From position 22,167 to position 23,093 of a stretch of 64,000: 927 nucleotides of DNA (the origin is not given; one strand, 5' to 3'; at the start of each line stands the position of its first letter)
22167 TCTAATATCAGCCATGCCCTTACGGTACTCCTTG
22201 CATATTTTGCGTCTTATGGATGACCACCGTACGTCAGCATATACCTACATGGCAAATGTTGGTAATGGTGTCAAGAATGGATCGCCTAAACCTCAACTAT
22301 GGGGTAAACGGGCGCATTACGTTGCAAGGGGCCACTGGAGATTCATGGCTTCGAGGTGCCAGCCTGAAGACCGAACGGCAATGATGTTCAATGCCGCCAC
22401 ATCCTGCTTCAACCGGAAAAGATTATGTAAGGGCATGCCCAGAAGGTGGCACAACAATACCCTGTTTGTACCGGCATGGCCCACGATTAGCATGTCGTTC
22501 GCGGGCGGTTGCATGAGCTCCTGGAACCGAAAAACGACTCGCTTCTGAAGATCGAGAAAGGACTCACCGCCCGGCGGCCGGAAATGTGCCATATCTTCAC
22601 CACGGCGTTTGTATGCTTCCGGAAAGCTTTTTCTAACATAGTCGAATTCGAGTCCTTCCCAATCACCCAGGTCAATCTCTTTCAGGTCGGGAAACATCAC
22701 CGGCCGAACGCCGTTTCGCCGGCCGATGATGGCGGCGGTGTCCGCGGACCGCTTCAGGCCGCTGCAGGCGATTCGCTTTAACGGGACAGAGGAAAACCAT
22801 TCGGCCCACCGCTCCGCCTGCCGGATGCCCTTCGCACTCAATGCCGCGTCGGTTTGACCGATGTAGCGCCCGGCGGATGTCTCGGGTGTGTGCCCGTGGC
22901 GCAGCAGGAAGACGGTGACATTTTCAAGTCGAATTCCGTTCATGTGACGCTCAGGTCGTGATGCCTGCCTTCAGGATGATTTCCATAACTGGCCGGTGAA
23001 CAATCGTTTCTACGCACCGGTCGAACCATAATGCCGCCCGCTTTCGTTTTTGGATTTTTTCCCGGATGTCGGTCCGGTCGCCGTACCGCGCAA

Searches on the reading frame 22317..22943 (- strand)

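Call 15: search_protein_families(library=pfam, proteins=[window:22317-22943:-], max_evalue=0.00001)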
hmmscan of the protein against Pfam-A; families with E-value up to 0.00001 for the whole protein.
window:22317-22943:- (208 aa): 1 family
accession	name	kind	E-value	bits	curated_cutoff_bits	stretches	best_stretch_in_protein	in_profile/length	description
PF00300.27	His_Phos_1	-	4.3e-55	186.8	21.7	1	11-202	1-193/194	Histidine phosphatase superfamily (branch 1)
